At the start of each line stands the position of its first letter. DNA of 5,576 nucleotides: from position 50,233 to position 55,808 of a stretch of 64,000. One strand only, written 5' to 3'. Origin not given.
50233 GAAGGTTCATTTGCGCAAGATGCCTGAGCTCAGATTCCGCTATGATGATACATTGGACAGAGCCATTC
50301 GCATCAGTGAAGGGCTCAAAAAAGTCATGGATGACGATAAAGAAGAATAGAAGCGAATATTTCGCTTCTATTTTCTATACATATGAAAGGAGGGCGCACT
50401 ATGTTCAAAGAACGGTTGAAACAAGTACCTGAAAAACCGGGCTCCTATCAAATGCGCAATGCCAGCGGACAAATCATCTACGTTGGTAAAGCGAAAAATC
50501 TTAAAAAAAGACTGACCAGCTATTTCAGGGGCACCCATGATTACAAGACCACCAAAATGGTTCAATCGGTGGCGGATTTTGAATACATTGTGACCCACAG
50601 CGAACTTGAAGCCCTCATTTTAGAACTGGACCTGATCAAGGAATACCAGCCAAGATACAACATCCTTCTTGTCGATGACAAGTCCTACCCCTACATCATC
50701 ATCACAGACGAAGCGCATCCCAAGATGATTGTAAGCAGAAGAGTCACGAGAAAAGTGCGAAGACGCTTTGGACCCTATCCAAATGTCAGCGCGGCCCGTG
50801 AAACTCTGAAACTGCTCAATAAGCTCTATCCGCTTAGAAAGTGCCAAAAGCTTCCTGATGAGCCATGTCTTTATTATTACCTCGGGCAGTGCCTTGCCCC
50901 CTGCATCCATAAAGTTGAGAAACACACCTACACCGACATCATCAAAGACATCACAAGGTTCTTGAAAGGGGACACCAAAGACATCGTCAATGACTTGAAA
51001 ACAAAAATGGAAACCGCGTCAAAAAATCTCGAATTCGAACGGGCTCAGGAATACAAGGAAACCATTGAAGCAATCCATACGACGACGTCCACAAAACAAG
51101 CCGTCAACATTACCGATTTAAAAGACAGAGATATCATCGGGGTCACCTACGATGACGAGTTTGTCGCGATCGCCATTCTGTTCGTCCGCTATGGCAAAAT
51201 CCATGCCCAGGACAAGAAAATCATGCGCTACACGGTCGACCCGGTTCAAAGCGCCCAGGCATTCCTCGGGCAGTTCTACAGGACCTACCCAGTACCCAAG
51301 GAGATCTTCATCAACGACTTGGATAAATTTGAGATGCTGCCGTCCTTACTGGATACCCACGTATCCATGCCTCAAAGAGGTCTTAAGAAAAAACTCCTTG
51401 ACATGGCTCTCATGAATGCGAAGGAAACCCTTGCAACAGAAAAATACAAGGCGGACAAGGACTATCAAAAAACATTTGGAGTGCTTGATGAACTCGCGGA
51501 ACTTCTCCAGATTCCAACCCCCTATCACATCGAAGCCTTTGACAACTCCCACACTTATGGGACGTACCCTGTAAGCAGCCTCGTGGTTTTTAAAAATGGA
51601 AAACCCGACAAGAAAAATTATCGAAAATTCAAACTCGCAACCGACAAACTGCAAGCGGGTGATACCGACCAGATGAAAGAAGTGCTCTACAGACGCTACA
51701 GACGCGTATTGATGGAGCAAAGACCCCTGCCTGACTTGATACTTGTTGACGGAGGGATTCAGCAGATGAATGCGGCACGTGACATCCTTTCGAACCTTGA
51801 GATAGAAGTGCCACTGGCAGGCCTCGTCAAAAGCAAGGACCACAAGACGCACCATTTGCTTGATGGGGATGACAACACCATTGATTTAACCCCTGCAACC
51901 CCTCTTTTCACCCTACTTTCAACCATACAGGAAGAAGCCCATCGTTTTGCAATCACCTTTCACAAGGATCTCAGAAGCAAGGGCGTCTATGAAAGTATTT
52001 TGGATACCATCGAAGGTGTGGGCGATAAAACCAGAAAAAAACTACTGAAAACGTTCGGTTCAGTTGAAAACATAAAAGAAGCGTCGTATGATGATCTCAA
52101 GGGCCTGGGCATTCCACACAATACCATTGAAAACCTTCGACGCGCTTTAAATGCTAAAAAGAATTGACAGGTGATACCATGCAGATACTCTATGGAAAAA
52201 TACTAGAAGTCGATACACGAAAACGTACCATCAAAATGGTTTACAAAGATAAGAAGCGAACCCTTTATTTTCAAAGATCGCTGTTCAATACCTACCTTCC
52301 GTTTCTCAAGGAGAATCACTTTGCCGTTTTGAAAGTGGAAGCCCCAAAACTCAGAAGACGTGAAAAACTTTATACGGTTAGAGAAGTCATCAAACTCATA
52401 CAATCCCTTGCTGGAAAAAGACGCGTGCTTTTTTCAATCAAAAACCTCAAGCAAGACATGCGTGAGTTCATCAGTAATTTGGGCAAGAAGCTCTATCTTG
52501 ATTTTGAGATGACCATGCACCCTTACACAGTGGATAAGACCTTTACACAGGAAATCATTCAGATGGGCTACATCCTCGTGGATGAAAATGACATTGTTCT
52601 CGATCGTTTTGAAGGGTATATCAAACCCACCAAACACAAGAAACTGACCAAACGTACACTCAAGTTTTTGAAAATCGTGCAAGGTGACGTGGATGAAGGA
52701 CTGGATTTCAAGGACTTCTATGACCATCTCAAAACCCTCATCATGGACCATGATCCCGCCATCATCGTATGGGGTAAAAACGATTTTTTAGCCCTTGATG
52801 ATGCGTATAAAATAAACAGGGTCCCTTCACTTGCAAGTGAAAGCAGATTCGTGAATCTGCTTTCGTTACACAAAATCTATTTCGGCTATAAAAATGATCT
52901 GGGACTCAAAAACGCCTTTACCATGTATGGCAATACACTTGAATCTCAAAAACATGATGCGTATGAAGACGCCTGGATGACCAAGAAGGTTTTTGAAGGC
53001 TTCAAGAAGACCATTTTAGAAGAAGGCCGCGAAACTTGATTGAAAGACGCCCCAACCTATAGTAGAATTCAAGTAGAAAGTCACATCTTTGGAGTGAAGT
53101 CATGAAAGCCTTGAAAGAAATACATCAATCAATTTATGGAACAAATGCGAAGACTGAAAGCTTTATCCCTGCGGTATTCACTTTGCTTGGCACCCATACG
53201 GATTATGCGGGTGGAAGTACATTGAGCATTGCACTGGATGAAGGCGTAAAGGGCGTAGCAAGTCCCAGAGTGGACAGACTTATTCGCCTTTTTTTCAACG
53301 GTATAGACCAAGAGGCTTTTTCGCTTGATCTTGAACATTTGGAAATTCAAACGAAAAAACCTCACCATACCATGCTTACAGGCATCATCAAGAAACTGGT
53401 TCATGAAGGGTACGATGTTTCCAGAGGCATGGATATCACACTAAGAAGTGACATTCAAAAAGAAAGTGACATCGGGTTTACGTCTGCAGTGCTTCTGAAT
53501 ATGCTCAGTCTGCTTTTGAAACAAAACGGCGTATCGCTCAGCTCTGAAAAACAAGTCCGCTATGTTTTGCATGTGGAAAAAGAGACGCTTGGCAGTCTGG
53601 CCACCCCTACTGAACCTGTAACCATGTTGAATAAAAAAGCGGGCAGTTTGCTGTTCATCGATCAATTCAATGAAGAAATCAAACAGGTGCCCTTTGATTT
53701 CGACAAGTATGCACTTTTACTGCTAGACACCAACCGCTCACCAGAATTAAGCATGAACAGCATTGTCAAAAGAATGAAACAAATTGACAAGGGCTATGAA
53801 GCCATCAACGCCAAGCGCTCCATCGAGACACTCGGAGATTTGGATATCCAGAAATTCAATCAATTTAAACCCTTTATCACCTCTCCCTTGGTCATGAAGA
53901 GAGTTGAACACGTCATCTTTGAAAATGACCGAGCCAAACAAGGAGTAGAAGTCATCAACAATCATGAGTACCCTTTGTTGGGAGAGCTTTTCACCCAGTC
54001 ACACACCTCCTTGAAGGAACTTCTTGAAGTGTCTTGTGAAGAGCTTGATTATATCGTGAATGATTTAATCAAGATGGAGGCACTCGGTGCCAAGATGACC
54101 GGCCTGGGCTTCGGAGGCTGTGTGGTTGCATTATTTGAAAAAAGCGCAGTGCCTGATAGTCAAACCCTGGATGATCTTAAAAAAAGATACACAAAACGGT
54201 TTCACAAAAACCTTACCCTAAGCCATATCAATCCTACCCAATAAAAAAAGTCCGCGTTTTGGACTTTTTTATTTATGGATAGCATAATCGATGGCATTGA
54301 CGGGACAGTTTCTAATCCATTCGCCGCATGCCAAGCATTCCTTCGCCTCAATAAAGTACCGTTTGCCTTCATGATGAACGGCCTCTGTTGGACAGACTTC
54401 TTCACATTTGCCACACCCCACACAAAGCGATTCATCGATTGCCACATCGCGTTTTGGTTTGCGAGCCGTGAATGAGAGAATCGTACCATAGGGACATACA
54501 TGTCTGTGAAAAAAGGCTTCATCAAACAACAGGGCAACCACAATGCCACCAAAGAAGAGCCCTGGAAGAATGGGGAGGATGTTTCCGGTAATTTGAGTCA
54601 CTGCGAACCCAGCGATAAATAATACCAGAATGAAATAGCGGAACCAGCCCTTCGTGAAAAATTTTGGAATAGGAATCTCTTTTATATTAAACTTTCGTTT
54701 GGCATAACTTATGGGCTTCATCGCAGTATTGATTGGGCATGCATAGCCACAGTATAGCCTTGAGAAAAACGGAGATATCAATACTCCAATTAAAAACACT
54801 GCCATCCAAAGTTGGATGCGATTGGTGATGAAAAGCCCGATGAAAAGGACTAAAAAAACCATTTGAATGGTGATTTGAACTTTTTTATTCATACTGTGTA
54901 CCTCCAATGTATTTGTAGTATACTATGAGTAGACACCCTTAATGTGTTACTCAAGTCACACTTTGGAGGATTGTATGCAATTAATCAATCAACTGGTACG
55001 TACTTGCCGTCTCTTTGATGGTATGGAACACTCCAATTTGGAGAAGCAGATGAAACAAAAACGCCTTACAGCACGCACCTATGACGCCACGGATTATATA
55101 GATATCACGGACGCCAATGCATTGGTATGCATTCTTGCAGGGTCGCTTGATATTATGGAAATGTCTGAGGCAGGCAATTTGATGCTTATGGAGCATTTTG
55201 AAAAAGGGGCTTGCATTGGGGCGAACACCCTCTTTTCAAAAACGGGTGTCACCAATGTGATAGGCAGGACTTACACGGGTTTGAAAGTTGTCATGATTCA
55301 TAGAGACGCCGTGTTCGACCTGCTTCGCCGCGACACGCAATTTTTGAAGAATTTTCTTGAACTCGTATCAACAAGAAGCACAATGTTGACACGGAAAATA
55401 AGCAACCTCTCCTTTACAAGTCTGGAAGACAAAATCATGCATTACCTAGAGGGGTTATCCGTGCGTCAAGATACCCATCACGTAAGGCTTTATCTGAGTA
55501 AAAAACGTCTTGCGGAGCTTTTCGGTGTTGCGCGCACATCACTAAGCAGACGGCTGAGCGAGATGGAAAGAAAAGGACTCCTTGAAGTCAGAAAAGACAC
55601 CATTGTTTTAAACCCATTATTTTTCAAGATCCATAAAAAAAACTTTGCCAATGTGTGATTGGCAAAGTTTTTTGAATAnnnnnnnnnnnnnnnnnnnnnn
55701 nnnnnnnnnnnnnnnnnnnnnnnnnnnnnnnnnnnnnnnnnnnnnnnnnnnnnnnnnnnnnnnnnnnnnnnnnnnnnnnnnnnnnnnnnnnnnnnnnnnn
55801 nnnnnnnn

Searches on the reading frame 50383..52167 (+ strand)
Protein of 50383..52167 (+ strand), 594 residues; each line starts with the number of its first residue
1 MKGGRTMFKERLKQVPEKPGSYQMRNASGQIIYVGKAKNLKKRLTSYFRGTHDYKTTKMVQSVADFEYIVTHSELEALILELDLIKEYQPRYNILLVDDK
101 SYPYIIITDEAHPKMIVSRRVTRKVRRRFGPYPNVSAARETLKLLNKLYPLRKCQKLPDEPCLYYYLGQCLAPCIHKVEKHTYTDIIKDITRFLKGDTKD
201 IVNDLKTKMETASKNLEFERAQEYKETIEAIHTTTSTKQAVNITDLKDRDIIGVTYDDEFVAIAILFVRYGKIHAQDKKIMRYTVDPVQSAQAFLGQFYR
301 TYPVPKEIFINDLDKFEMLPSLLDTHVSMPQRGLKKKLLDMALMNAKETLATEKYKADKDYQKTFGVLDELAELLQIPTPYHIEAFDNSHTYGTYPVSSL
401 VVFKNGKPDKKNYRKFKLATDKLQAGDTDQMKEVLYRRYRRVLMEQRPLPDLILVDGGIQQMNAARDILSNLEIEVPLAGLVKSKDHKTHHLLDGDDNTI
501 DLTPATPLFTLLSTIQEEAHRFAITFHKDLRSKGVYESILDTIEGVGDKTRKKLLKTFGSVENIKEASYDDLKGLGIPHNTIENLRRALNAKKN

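Call 23: search_protein_families(library=pfam, proteins=[window:50383-52167:+], max_evalue=0.00001)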
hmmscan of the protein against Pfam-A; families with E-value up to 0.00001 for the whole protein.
window:50383-52167:+ (594 aa): 5 families
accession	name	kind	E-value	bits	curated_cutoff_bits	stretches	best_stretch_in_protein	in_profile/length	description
PF08459.17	UvrC_RNaseH_dom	-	1.2e-49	168.7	22.3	1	373-524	2-159/159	UvrC RNAse H endonuclease domain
PF22920.2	UvrC_RNaseH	-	1.9e-21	76.6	24.3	1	248-352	1-115/116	UvrC Ribonuclease H-like domain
PF01541.30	GIY-YIG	-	1.6e-11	44.8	22.6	1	20-93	3-78/78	GIY-YIG catalytic domain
PF02151.25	UVR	-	5.6e-08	32.7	21.5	1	201-231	3-33/36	UvrB/uvrC motif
PF14520.12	HHH_5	-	1.4e-07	32.3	27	1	539-589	3-55/57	Helix-hairpin-helix domain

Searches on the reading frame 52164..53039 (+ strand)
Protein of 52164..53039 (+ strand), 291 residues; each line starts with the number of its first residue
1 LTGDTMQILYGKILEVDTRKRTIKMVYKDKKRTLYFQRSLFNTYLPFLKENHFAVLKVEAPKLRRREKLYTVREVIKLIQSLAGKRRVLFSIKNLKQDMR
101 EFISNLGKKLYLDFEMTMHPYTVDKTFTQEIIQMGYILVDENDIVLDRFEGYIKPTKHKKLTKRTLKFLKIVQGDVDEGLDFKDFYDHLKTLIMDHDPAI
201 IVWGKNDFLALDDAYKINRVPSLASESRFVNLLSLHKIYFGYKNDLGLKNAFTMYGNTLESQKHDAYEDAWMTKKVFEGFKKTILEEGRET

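Call 23: search_protein_families(library=pfam, proteins=[window:52164-53039:+], max_evalue=0.00001)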
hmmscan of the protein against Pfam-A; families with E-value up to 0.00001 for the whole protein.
window:52164-53039:+ (291 aa): 1 family
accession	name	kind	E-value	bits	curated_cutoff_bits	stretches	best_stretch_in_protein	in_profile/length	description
PF00929.31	RNase_T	-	3.5e-13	50.9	24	1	112-277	3-164/164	Exonuclease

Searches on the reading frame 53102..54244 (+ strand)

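Call 23: search_protein_families(library=pfam, proteins=[window:53102-54244:+], max_evalue=0.00001)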
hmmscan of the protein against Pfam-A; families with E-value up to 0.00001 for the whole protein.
window:53102-54244:+ (380 aa): 2 families
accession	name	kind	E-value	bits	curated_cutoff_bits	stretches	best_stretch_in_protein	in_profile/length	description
PF08544.19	GHMP_kinases_C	-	3.1e-10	40.7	21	1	286-349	6-71/85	GHMP kinases C terminal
PF10509.15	GalKase_gal_bdg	-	9.5e-07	28.7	23.1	1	8-55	3-49/49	Galactokinase galactose-binding signature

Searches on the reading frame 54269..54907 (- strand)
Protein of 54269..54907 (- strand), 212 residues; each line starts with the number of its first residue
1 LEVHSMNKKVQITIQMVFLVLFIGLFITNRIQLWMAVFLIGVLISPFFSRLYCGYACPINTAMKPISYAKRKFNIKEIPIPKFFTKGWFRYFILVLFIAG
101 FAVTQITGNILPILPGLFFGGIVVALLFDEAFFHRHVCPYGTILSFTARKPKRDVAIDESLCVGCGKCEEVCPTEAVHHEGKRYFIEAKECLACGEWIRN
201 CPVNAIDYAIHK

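Call 23: search_protein_families(library=pfam, proteins=[window:54269-54907:-], max_evalue=0.00001)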
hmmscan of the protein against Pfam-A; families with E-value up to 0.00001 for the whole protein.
window:54269-54907:- (212 aa): 9 families
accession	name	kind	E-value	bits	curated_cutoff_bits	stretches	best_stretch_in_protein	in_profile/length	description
PF12801.12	Fer4_5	-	5.2e-12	46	22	1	33-76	4-48/48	4Fe-4S binding domain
PF12838.12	Fer4_7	-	9e-11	42.5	27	1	137-176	11-52/52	4Fe-4S dicluster domain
PF25160.1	LdpA_Fe-S-bd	-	9.9e-10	38.5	27.6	1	168-208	9-45/49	LdpA Fe-S cluster-binding domain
PF00037.32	Fer4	-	1.2e-09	38.1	21.1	1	156-177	2-23/24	4Fe-4S binding domain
PF13187.11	Fer4_9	-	5.5e-09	36.4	27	1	162-206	2-52/52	4Fe-4S dicluster domain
PF14697.11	Fer4_21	-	7.4e-09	36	35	1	156-206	2-57/59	4Fe-4S dicluster domain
PF12837.12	Fer4_6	-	3.1e-07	30.5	25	1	155-176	2-23/24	4Fe-4S binding domain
PF13237.11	Fer4_10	-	1.7e-06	28.3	25.5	1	155-202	2-53/53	4Fe-4S dicluster domain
PF13484.11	Fer4_16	-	4.7e-06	27.7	30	0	162-192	2-30/66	4Fe-4S double cluster binding domain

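Call 80: find_homologous_proteins(query=window:54269-54892:-, max_evalue=0.00001)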
Query window:54269-54892:- (207 aa): 18 proteins with E <= 0.00001 among 203 candidates.
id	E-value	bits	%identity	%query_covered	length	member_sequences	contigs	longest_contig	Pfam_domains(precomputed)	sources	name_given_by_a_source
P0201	6.9e-132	456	96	100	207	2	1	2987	PF14697.12,PF17179.10,PF12801.13,PF12797.13,PF12837.13,PF00037.33,PF13484.12,PF12838.13,PF25160.2,PF13237.12,PF13187.12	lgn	-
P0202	1.2e-103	363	74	100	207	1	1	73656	PF14697.12,PF12801.13,PF12797.13,PF12837.13,PF00037.33,PF13484.12,PF12838.13,PF25160.2,PF13237.12,PF13187.12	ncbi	-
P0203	2.6e-102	359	75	100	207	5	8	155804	PF14697.12,PF12801.13,PF12797.13,PF12837.13,PF00037.33,PF13484.12,PF12838.13,PF25160.2,PF13237.12,PF13187.12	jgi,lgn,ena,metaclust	metaclust:\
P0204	2.2e-101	356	74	100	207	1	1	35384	PF14697.12,PF12801.13,PF12797.13,PF12837.13,PF00037.33,PF13484.12,PF12838.13,PF25160.2,PF13237.12,PF13187.12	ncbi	ncbi:MAG: 4Fe-4S binding protein [Bacillota bacterium]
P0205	1.0e-80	288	64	99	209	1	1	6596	PF14697.12,PF12801.13,PF12797.13,PF12837.13,PF00037.33,PF13484.12,PF12838.13,PF25160.2,PF13237.12,PF13187.12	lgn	-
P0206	1.4e-56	209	50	98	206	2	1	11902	PF12801.13,PF12797.13,PF12837.13,PF00037.33,PF12838.13,PF13237.12,PF13187.12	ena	-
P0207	1.5e-56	209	47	98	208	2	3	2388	PF14697.12,PF12801.13,PF12797.13,PF12837.13,PF00037.33,PF13484.12,PF12838.13,PF25160.2,PF13237.12,PF13187.12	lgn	-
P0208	2.3e-54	202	45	100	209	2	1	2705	PF14697.12,PF12801.13,PF12797.13,PF12837.13,PF00037.33,PF12838.13,PF25160.2,PF13237.12,PF13187.12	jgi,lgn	-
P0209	2.4e-54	202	47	98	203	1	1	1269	PF14697.12,PF12801.13,PF12797.13,PF12837.13,PF00037.33,PF12838.13,PF25160.2,PF13237.12,PF13187.12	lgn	-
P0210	6.4e-53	197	47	98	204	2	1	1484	PF14697.12,PF12801.13,PF00037.33,PF12838.13,PF13187.12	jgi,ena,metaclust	metaclust:\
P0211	1.2e-52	196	44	98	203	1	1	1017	PF12801.13,PF12837.13,PF00037.33,PF12838.13,PF13237.12,PF13187.12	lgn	-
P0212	1.4e-50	190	44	98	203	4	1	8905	PF12801.13,PF12797.13,PF12837.13,PF00037.33,PF12838.13,PF13237.12,PF13187.12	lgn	-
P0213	4.7e-46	175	43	88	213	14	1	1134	PF14697.12,PF17179.10,PF12801.13,PF12837.13,PF13484.12,PF12838.13,PF12797.13,PF00037.33,PF25160.2,PF13237.12,PF13183.12,PF13187.12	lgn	-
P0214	1.1e-42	164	42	87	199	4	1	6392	PF14697.12,PF12801.13,PF12797.13,PF12837.13,PF00037.33,PF13484.12,PF12838.13,PF25160.2,PF13237.12,PF13187.12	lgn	-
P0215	2.8e-40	156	42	88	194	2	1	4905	PF14697.12,PF12801.13,PF00037.33,PF13484.12,PF12838.13,PF25160.2,PF13237.12,PF13187.12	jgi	jgi:polyferredoxin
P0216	4.3e-36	142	39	93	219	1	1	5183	PF14697.12,PF12801.13,PF00037.33,PF12838.13,PF13237.12,PF13187.12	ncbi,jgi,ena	-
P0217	9.5e-28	115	29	94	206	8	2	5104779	PF14697.12,PF12801.13,PF12837.13,PF00037.33,PF13484.12,PF12838.13,PF25160.2,PF13237.12,PF13187.12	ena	-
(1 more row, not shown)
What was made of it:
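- The gene is conserved in the closest relative on the same contig (P0202, 73,656-bp contig, call 80).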

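Call 82: find_encoding_contigs(protein=P0201, flank=10000, max_places=2)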
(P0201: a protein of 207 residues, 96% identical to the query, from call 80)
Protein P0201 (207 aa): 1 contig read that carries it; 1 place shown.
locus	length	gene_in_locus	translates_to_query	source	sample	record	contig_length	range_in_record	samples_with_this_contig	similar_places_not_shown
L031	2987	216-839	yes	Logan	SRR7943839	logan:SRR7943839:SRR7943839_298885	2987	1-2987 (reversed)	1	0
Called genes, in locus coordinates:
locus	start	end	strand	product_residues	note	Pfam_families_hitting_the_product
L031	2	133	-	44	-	?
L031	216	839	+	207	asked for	PF12801:Fer4_5, PF12838:Fer4_7, PF25160:LdpA_Fe-S-bd (weak), PF12797:Fer4_2 (weak), PF13237:Fer4_10, PF00037:Fer4, PF13187:Fer4_9, PF14697:Fer4_21, +4 more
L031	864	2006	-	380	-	PF10509:GalKase_gal_bdg (weak), PF08544:GHMP_kinases_C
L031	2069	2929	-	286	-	PF00929:RNase_T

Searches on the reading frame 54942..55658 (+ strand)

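Call 23: search_protein_families(library=pfam, proteins=[window:54942-55658:+], max_evalue=0.00001)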
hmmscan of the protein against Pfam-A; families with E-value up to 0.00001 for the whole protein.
window:54942-55658:+ (238 aa): 1 family
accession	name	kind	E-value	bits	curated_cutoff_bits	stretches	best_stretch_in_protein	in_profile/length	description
PF13545.12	HTH_Crp_2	-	2.9e-11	43.6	27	1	164-224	2-63/70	Crp-like helix-turn-helix domain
